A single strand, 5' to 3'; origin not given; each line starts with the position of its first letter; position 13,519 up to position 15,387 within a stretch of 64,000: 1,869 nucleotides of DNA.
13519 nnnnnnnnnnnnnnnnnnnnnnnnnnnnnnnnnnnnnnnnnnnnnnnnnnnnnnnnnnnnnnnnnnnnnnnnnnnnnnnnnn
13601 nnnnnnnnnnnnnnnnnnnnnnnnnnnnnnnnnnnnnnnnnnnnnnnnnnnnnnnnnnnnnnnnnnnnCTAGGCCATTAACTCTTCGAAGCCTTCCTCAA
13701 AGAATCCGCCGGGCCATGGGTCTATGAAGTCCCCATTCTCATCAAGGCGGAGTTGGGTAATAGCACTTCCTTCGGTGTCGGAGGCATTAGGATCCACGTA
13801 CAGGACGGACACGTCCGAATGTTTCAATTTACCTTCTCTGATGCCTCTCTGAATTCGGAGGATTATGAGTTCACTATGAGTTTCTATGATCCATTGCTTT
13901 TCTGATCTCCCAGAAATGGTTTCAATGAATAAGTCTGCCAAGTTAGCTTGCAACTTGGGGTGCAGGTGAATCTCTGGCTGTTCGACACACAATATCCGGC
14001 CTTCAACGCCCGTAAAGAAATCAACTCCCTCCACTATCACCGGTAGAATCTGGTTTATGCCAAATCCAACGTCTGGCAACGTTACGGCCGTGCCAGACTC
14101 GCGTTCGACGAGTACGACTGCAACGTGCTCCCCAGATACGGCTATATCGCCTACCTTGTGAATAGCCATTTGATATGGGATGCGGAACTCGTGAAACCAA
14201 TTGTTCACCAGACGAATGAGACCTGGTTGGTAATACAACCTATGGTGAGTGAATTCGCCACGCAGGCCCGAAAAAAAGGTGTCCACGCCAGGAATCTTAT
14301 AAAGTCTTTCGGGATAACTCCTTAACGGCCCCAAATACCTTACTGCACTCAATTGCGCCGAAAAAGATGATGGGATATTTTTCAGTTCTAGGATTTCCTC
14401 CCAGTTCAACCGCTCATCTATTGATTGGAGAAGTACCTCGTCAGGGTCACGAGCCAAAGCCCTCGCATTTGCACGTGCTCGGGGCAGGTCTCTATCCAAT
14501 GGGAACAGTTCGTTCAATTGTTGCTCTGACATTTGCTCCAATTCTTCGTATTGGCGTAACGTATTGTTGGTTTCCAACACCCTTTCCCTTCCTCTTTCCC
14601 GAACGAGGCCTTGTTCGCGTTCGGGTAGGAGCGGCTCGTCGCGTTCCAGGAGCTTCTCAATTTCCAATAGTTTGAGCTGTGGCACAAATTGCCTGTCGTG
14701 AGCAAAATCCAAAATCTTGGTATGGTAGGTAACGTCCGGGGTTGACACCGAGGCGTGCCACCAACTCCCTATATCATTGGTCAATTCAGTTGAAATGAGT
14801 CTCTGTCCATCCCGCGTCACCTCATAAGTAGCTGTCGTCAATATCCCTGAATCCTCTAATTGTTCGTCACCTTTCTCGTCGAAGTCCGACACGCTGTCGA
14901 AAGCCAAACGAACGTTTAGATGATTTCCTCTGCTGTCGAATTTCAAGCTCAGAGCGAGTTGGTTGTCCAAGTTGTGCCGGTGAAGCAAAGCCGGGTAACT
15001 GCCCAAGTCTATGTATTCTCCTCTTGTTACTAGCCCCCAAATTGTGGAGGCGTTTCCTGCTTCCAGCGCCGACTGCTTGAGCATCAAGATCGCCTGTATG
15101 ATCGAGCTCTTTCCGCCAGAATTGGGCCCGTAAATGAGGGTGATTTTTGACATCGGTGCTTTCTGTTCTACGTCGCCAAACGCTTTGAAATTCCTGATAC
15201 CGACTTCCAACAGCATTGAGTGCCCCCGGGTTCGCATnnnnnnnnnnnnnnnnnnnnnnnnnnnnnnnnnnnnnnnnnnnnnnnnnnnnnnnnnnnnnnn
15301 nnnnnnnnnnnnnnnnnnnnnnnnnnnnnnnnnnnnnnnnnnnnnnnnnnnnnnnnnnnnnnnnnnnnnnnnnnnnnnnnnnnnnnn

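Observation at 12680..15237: Low-GC two-gene module: AAA15/DUF3696-type ATPase plus an unknown 324-aa partner, abutting the type I R-M system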

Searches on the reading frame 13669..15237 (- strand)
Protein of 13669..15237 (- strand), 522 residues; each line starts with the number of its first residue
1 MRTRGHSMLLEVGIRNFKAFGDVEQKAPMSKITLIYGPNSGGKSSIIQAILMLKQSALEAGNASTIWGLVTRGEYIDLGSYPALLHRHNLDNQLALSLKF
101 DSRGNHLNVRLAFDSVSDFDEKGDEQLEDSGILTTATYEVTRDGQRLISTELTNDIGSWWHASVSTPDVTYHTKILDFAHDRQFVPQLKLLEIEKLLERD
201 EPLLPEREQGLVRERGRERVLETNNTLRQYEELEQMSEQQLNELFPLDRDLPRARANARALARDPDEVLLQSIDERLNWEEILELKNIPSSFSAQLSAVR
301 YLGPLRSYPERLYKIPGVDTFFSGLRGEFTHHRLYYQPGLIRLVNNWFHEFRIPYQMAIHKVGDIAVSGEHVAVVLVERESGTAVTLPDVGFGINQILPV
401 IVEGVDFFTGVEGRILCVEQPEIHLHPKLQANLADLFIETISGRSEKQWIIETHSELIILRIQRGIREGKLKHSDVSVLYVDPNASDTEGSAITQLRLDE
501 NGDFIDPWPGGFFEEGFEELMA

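Call 3: search_protein_families(library=pfam, proteins=[window:13669-15237:-], max_evalue=0.1)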
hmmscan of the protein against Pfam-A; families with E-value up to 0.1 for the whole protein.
window:13669-15237:- (522 aa): 8 families
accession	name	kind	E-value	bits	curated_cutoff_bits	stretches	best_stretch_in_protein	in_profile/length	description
PF13175.12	AAA_15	-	3.3e-24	86.7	32.1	2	368-459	291-374/374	AAA ATPase domain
PF13304.12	AAA_21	-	2.3e-20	74.3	27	2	263-459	113-303/304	AAA domain, putative AbiEii toxin, Type IV TA system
PF02463.25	SMC_N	-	3.9e-06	26.9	40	1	10-53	3-48/220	RecF/RecN/SMC N terminal domain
PF13476.12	AAA_23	-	4e-06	28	27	1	13-58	3-47/201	AAA domain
PF12476.13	DUF3696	-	2.5e-05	24.9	22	1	472-521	2-50/52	Protein of unknown function (DUF3696)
PF13555.12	AAA_29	-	0.00068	19.8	27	1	12-53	4-45/61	P-loop containing region of AAA domain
PF13514.12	AAA_27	-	0.0023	18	22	1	28-53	24-49/206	AAA domain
PF13191.12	AAA_16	-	0.065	14.2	32.6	0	19-97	15-85/167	AAA ATPase domain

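Call 4: search_protein_families(library=padloc, proteins=[window:13669-15237:-], max_evalue=0.1)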
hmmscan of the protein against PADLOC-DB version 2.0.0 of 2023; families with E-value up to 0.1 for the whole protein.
window:13669-15237:- (522 aa): 137 families (the best 25 are shown)
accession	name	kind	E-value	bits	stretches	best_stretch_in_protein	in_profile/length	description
PDLC04148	HEC-03B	-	2.6e-51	173.1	2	281-520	198-441/458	-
PDLC03878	NsnB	-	9.4e-51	171.6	1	8-518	1-337/345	-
PDLC04707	PDC-M55A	-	1e-49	167.7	2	283-520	172-406/421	-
PDLC02979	AriA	-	9.6e-27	92.7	2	368-459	290-373/373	-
PDLC02980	AriA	-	1.8e-18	65.6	2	298-459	220-303/304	-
PDLC04177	HEC-01A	-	4e-15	53.7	2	413-460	297-341/393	-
PDLC02335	AbiLi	-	1.2e-13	48.8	1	4-458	45-240/326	AbiLi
PDLC02981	AriAB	-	2.9e-12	44.1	2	415-459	333-377/694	-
PDLC04182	HEC-01A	-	5.4e-12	43.4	2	414-457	307-349/406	-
PDLC00077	GajA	-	1.3e-11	41.8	2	414-462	335-383/616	AAA ATPase domain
PDLC00065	GajA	-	2.2e-11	41.3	2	414-463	335-388/670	AAA ATPase domain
PDLC00090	GajA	-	4.5e-11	40.1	2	11-53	5-47/659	AAA ATPase domain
PDLC00069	GajA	-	1.2e-10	38.4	2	415-458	337-380/687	AAA ATPase domain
PDLC00096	GajA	-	1.3e-10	38.7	2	385-458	259-336/630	AAA ATPase domain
PDLC00070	GajA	-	1.9e-10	38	2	414-458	292-336/596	AAA ATPase domain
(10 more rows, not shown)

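Call 5: search_protein_families(library=ncbifam, proteins=[window:13669-15237:-], max_evalue=0.1)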
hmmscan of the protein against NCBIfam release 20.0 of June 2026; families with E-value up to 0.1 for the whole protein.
window:13669-15237:- (522 aa): 10 families
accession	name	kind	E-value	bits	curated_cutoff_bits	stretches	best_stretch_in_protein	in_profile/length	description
NF041760.1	PtuA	equivalog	1.6e-06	27.3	500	2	422-464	386-425/524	retron Ec78 anti-phage system effector ATPase PtuA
NF047739.1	antiphage_MADS3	equivalog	3.2e-05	23.3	420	1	8-89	1-79/427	methylation-associated defense system AAA family ATPase MAD3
TIGR00611.2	recf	equivalog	5.5e-05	22.5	172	1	11-54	3-45/339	DNA replication/repair protein RecF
NF038234.1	retron_eff_Eco8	equivalog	0.00018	20.2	250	1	416-462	276-328/679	retron Eco8 family effector endonuclease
NF053563.1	Rkd4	equivalog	0.0016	16.7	860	1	11-50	5-43/747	arcadin-4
TIGR02169.1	SMC_prok_A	equivalog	0.0016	16.2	729.4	1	12-52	5-45/1165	chromosome segregation protein SMC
NF008409.0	PRK11231.1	equivalog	0.007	15.7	375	1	10-55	8-53/255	Fe(3+) dicitrate ABC transporter ATP-binding protein FecE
NF003034.1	PRK03918.1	equivalog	0.028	12.4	700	1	11-52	5-45/878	DNA double-strand break repair ATPase Rad50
NF045487.1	ASRP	equivalog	0.038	12.6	300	1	32-55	16-39/593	archaea-specific SMC-related protein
TIGR03873.1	F420-0_ABC_ATP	hypoth_equivalog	0.057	12.7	372.4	0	21-53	18-50/256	putative F420-0 ABC transporter ATP-binding protein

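Call 41: find_homologous_proteins(query=window:13669-15216:-, max_evalue=1e-10)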
Query window:13669-15216:- (515 aa): 2000 proteins with E <= 1e-10 among 8000 candidates; the best 120 are listed.
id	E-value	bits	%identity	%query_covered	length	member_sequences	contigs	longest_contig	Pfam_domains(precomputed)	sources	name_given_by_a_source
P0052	0.0e+0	1150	99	100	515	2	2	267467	PF12476.14,PF13175.13,PF13476.13,PF02463.26,PF13304.13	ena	-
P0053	0.0e+0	1040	89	97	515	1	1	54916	PF13175.13,PF13476.13,PF02463.26,PF13304.13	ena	-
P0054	4.3e-228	776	67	100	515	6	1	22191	PF12476.14,PF13175.13,PF13476.13,PF02463.26,PF13304.13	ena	-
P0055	7.6e-228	775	68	100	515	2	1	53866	PF12476.14,PF13175.13,PF13476.13,PF02463.26,PF13304.13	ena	-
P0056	4.5e-227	773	67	100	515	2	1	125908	PF12476.14,PF13175.13,PF13476.13,PF02463.26,PF13304.13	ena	-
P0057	9.5e-227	772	67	100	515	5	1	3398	PF13175.13,PF13476.13,PF02463.26,PF13304.13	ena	-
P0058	1.9e-225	767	67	100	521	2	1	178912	PF12476.14,PF13514.13,PF13175.13,PF13476.13,PF02463.26,PF13304.13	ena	-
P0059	5.5e-225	766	66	100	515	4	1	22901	PF12476.14,PF13175.13,PF13476.13,PF02463.26,PF13304.13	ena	-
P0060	1.6e-223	761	66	100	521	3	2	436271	PF12476.14,PF13175.13,PF13476.13,PF02463.26,PF13304.13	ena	-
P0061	1.6e-223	761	67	100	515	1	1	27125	PF13175.13,PF02463.26,PF13304.13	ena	-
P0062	4.5e-223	760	66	100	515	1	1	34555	PF13175.13,PF13476.13,PF02463.26,PF13304.13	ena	-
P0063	4.8e-223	759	66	100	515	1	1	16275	PF12476.14,PF13175.13,PF13476.13,PF02463.26,PF13304.13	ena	-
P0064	5.7e-223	759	66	100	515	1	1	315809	PF13175.13,PF13476.13,PF02463.26,PF13304.13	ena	-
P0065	3.7e-221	753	64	100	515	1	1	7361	PF13175.13,PF13476.13,PF02463.26,PF13304.13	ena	-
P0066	1.2e-220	752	94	69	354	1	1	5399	PF12476.14,PF13175.13,PF13304.13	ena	-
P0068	1.8e-219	748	65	100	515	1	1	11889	PF12476.14,PF13175.13,PF13476.13,PF02463.26,PF13304.13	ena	-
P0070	9.9e-218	742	65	100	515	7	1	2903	PF12476.14,PF13175.13,PF13476.13,PF02463.26,PF13304.13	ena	-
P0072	7.0e-215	733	65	100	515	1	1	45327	PF12476.14,PF13175.13,PF13476.13,PF02463.26,PF13304.13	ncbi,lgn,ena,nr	ncbi:MAG: DUF3696 domain-containing protein [Gammaproteobacteria bacterium]|nr:DUF3696 domain-contai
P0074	1.2e-214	732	64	100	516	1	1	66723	PF12476.14,PF13175.13,PF13476.13,PF02463.26,PF13304.13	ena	-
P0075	2.7e-214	731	65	100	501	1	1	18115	PF12476.14,PF13175.13,PF13476.13,PF02463.26,PF13304.13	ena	-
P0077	2.6e-213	727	65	100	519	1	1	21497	PF12476.14,PF13175.13,PF13476.13,PF02463.26,PF13304.13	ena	-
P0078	3.0e-212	724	63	100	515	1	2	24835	PF12476.14,PF13175.13,PF13476.13,PF02463.26,PF13304.13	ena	-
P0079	5.9e-212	723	64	100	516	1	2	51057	PF12476.14,PF13175.13,PF13476.13,PF02463.26,PF13304.13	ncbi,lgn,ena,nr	ncbi:MAG: DUF3696 domain-containing protein [Gammaproteobacteria bacterium]|nr:DUF3696 domain-contai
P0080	6.2e-212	723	66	96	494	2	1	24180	PF12476.14,PF13175.13,PF13304.13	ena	-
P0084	2.9e-207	707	62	100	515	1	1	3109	PF12476.14,PF13175.13,PF13476.13,PF02463.26,PF13304.13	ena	-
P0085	4.0e-206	704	61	100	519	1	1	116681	PF12476.14,PF13175.13,PF02463.26,PF13304.13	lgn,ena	-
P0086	5.0e-206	703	60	100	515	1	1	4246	PF12476.14,PF13175.13,PF13476.13,PF02463.26,PF13304.13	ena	-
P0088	2.6e-202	691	61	100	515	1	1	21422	PF12476.14,PF13175.13,PF13476.13,PF02463.26,PF13304.13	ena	-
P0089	7.5e-201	686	65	91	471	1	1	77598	PF12476.14,PF13175.13,PF13304.13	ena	-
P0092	7.6e-198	676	62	100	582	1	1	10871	PF12476.14,PF13175.13,PF13476.13,PF02463.26,PF13304.13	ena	-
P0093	3.2e-196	671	58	100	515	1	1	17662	PF12476.14,PF13175.13,PF13476.13,PF02463.26,PF13304.13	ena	-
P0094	4.7e-196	670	65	91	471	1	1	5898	PF12476.14,PF13175.13,PF13304.13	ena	-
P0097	4.7e-173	595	51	100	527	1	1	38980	PF12476.14,PF13175.13,PF02463.26,PF13304.13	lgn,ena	-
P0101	1.2e-158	547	63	77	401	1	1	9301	PF12476.14,PF13175.13,PF13304.13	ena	-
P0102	2.8e-157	543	67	71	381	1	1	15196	PF12476.14,PF13175.13,PF13304.13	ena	-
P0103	4.9e-139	482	71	59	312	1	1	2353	PF12476.14,PF13175.13,PF13304.13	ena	-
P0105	9.4e-128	445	70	56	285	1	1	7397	PF12476.14,PF13175.13,PF13304.13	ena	-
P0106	1.1e-127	445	70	56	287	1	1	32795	PF12476.14,PF13175.13,PF13304.13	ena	-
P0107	9.5e-126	439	46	100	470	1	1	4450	PF12476.14,PF13175.13,PF13476.13,PF02463.26,PF13304.13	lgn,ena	-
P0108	2.8e-124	434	45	100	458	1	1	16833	PF12476.14,PF13175.13,PF13476.13,PF02463.26,PF13304.13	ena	-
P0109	1.8e-123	431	45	100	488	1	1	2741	PF12476.14,PF13175.13,PF13476.13,PF02463.26,PF13304.13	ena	-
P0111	9.3e-123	429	45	100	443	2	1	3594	PF12476.14,PF13175.13,PF13476.13,PF02463.26,PF13304.13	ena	-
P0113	5.7e-122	426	45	100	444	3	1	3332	PF12476.14,PF13175.13,PF13476.13,PF02463.26,PF13304.13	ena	-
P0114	2.3e-120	421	45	100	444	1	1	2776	PF12476.14,PF13175.13,PF13476.13,PF02463.26,PF13304.13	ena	-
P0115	2.2e-119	417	45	100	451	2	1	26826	PF12476.14,PF13175.13,PF13476.13,PF02463.26,PF13304.13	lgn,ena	-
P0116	1.1e-118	415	43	97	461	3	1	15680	PF12476.14,PF13175.13,PF13476.13,PF13304.13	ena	-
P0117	1.4e-118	415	41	100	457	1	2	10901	PF12476.14,PF13175.13,PF13476.13,PF02463.26,PF13304.13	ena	-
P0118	2.2e-117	411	44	100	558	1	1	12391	PF12476.14,PF13175.13,PF13476.13,PF02463.26,PF13304.13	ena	-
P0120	2.9e-114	401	56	47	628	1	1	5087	PF12476.14,PF13175.13,PF13476.13,PF02463.26,PF13304.13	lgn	-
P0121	3.4e-114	400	56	47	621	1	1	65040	PF12476.14,PF13175.13,PF02463.26,PF13304.13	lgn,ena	-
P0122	5.8e-114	400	43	100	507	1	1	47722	PF12476.14,PF13175.13,PF13476.13,PF02463.26,PF13304.13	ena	-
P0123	3.9e-113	397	43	100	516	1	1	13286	PF12476.14,PF13175.13,PF13476.13,PF02463.26,PF13304.13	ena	-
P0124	5.5e-113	396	44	100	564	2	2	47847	PF12476.14,PF13175.13,PF02463.26,PF13304.13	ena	-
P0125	3.5e-112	394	42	100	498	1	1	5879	PF12476.14,PF13175.13,PF13476.13,PF02463.26,PF13304.13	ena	-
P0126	5.1e-112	393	54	50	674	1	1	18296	PF12476.14,PF13175.13,PF13476.13,PF02463.26,PF13304.13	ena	-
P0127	1.0e-111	392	43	100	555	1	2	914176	PF12476.14,PF13175.13,PF13476.13,PF02463.26,PF13304.13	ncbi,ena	-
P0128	2.1e-111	391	43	100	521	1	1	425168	PF12476.14,PF13175.13,PF13476.13,PF02463.26,PF13304.13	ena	-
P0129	2.1e-110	388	55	47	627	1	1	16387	PF12476.14,PF13175.13,PF13476.13,PF02463.26,PF13304.13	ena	-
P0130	3.0e-110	387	39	100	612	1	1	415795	PF12476.14,PF13175.13,PF02463.26,PF13304.13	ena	-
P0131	3.2e-110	387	42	100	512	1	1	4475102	PF12476.14,PF13175.13,PF13476.13,PF02463.26,PF13304.13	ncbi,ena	-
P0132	3.5e-110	387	45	100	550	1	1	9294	PF12476.14,PF13175.13,PF13476.13,PF02463.26,PF13304.13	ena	-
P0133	7.8e-110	386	42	100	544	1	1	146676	PF12476.14,PF13175.13,PF02463.26,PF13304.13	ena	-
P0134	1.7e-109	385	55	46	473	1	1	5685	PF12476.14,PF13175.13,PF13476.13,PF02463.26,PF13304.13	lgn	-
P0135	1.9e-109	385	54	49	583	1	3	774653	PF12476.14,PF13175.13,PF13476.13,PF02463.26,PF13304.13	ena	-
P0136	3.5e-109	384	43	100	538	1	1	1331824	PF12476.14,PF13175.13,PF13476.13,PF02463.26,PF13304.13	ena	-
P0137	6.3e-109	383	42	100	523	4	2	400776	PF12476.14,PF13175.13,PF13476.13,PF02463.26,PF13304.13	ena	-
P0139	1.6e-108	382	41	100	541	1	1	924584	PF12476.14,PF13175.13,PF13476.13,PF02463.26,PF13304.13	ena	-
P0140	2.1e-108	381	42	100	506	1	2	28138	PF12476.14,PF13175.13,PF13476.13,PF02463.26,PF13304.13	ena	-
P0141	3.4e-108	381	41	100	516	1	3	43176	PF12476.14,PF13175.13,PF13476.13,PF02463.26,PF13304.13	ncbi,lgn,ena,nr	ncbi:MAG: DUF3696 domain-containing protein [Gemmatimonadota bacterium]|nr:DUF3696 domain-containing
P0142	3.5e-108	381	41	100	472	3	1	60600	PF12476.14,PF13175.13,PF13476.13,PF02463.26,PF13304.13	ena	-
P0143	4.9e-108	380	40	100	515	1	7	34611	PF12476.14,PF13175.13,PF13476.13,PF02463.26,PF13304.13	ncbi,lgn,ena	-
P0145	1.1e-107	379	41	100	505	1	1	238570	PF12476.14,PF13175.13,PF13476.13,PF02463.26,PF13304.13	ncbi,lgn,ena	-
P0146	2.7e-107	378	41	100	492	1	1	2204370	PF12476.14,PF13175.13,PF13476.13,PF02463.26,PF13304.13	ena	-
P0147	5.6e-107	377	53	47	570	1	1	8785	PF12476.14,PF13175.13,PF13476.13,PF02463.26,PF13304.13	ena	-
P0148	7.1e-107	376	54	46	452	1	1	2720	PF12476.14,PF13175.13,PF13476.13,PF02463.26,PF13304.13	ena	-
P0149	8.4e-107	376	41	100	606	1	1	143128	PF12476.14,PF13175.13,PF13476.13,PF02463.26,PF13304.13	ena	-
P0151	2.2e-106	375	40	100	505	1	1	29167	PF12476.14,PF13175.13,PF13476.13,PF02463.26,PF13304.13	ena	-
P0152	2.9e-106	374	41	100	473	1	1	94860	PF12476.14,PF13175.13,PF13476.13,PF02463.26,PF13304.13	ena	-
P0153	4.1e-106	374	41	100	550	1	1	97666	PF12476.14,PF13175.13,PF13476.13,PF02463.26,PF13304.13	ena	-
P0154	5.4e-106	373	53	48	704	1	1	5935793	PF12476.14,PF13175.13,PF13476.13,PF02463.26,PF13304.13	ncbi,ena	-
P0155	5.6e-106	373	54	45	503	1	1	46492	PF12476.14,PF13175.13,PF13476.13,PF02463.26,PF13304.13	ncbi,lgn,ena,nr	ncbi:MAG: DUF3696 domain-containing protein [Chloroflexi bacterium]|nr:DUF3696 domain-containing pro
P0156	8.3e-106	373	54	47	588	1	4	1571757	PF12476.14,PF13175.13,PF02463.26,PF13304.13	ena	-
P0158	1.1e-105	372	40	100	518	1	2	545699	PF12476.14,PF13175.13,PF13476.13,PF02463.26,PF13304.13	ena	-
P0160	2.0e-105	371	41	100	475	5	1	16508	PF12476.14,PF13175.13,PF13476.13,PF13304.13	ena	-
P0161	2.0e-105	371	40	100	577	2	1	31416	PF12476.14,PF13175.13,PF02463.26,PF13304.13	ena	-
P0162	2.3e-105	371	42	100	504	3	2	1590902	PF12476.14,PF13175.13,PF13476.13,PF02463.26,PF13304.13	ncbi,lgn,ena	-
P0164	2.8e-105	371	53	46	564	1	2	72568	PF12476.14,PF13175.13,PF02463.26,PF13304.13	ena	-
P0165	6.1e-105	370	44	100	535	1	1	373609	PF12476.14,PF13175.13,PF13476.13,PF02463.26,PF13304.13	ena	-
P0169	9.1e-105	369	42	99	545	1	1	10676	PF12476.14,PF13175.13,PF13476.13,PF02463.26,PF13304.13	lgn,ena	-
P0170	1.3e-104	369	40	100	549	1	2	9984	PF12476.14,PF13175.13,PF13476.13,PF02463.26,PF13304.13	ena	-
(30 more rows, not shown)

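Call 42: find_encoding_contigs(protein=P0131, flank=5000, max_places=1)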
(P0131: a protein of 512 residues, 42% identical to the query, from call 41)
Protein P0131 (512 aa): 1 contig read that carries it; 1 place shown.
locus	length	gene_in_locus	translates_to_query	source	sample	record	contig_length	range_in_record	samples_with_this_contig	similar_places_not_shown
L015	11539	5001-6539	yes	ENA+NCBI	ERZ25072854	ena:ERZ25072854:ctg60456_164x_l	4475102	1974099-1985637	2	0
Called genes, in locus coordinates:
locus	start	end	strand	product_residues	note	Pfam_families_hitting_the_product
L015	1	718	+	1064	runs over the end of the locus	PF14559:TPR_19 (faint), PF13036:LpoB (faint), PF13432:TPR_16 (faint), PF23914:TPR_CcmH_CycH (weak), PF07719:TPR_2 (faint), PF13428:TPR_14 (faint)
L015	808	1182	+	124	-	-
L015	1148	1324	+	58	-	-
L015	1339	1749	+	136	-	PF03652:RuvX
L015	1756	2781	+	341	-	PF02618:YceG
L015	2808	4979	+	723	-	PF00580:UvrD-helicase, PF13245:AAA_19, PF13604:AAA_30 (faint), PF13361:UvrD_C, PF13538:UvrD_C_2 (faint), PF21196:PcrA_UvrD_tudor (weak)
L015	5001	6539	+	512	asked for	PF02463:SMC_N (weak), PF13175:AAA_15, PF13476:AAA_23, PF13304:AAA_21, PF12476:DUF3696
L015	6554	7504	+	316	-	-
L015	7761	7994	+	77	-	PF02604:PhdYeFM_antitox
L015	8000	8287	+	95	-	PF02686:GatC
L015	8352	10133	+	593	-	PF06418:CTP_synth_N, PF00117:GATase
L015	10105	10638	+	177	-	PF06835:LptC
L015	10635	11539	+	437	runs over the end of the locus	PF03968:LptD_N (faint)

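Call 43: find_encoding_contigs(protein=P0146, flank=5000, max_places=1)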
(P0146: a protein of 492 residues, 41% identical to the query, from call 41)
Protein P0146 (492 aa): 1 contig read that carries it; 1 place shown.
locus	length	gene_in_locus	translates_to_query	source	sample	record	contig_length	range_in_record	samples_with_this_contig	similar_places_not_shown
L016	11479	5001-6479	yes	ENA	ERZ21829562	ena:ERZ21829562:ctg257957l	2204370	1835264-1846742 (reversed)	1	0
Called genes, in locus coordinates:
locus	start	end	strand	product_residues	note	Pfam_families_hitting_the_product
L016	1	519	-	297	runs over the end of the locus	PF00126:HTH_1, PF03466:LysR_substrate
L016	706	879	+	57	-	-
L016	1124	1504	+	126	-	PF01243:PNPOx_N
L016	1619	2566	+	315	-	PF02881:SRP54_N, PF13401:AAA_22 (weak), PF13604:AAA_30 (weak), PF00448:SRP54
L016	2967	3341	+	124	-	PF01381:HTH_3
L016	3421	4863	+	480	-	PF14559:TPR_19 (faint), PF13428:TPR_14 (faint), PF12895:ANAPC3 (faint), PF13176:TPR_7 (faint), PF13424:TPR_12 (faint)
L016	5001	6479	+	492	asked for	PF02463:SMC_N (weak), PF13175:AAA_15 (weak), PF13476:AAA_23 (weak), PF13175:AAA_15, PF13304:AAA_21, PF12476:DUF3696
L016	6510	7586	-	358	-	PF01548:DEDD_Tnp_IS110, PF02371:Transposase_20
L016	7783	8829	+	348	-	-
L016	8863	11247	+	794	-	PF10060:DUF2298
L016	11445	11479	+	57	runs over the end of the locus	-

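Call 44: find_encoding_contigs(protein=P0162, flank=5000, max_places=1)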
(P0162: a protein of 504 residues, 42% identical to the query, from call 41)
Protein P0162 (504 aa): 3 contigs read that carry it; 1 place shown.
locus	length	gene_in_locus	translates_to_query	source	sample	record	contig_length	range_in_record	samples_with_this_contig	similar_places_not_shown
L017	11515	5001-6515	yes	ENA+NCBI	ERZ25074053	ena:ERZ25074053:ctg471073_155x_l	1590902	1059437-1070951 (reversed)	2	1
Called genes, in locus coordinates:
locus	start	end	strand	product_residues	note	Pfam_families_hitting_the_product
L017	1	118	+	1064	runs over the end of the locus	PF13036:LpoB (faint), PF14559:TPR_19 (faint), PF13432:TPR_16 (faint), PF23914:TPR_CcmH_CycH (weak), PF00515:TPR_1 (faint), PF07719:TPR_2 (faint), PF13428:TPR_14 (faint)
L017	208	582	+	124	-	-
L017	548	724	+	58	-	-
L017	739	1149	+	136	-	PF03652:RuvX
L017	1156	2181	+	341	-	PF02618:YceG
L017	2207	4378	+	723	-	PF00580:UvrD-helicase, PF13245:AAA_19, PF13604:AAA_30 (faint), PF13361:UvrD_C, PF13538:UvrD_C_2 (faint), PF21196:PcrA_UvrD_tudor (weak)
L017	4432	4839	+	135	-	-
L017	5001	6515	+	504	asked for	PF02463:SMC_N (weak), PF13175:AAA_15, PF13476:AAA_23 (weak), PF13304:AAA_21, PF12476:DUF3696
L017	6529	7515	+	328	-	-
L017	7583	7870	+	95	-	PF02686:GatC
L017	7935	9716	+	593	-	PF06418:CTP_synth_N, PF00117:GATase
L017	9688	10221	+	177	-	PF06835:LptC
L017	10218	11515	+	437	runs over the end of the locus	PF03968:LptD_N (faint)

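Call 93: search_protein_families(library=padloc, proteins=[L015:6554-7504:+, L015:5001-6539:+], max_evalue=0.01)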
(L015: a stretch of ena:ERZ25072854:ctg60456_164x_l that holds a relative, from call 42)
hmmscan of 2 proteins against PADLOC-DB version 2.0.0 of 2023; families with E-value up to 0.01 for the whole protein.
L015:6554-7504:+ (316 aa): 0 families

L015:5001-6539:+ (512 aa): 117 families (the best 25 are shown)
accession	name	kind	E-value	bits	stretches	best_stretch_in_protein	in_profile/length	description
PDLC03878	NsnB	-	9.8e-60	201.1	1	1-509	1-339/345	-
PDLC04148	HEC-03B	-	7.7e-58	194.6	2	280-510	202-442/458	-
PDLC04707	PDC-M55A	-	9e-55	184.3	2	212-509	110-406/421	-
PDLC02979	AriA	-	2.1e-28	98.2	1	3-451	4-373/373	-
PDLC02980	AriA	-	1.2e-19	69.4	2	258-451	123-303/304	-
PDLC04177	HEC-01A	-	3.9e-18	63.7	2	344-456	239-345/393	-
PDLC02335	AbiLi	-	2.6e-14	51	1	1-455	49-243/326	AbiLi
PDLC00090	GajA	-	1.4e-13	48.5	2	4-46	5-47/659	AAA ATPase domain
PDLC04182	HEC-01A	-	3e-13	47.5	2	402-453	303-353/406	-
PDLC04183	HEC-01A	-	6.2e-13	46.6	2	347-455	247-352/402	-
PDLC02981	AriAB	-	8.3e-13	45.9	2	402-453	328-379/694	-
PDLC00077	GajA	-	6.5e-12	42.8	2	406-451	335-380/616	AAA ATPase domain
PDLC02336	AbiLi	-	6.4e-11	40.4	2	1-97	1-93/340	AbiLi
PDLC00073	GajA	-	1.9e-10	38.4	2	2-53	3-53/589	AAA ATPase domain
PDLC00070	GajA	-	1.9e-10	38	1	405-448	291-334/596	AAA ATPase domain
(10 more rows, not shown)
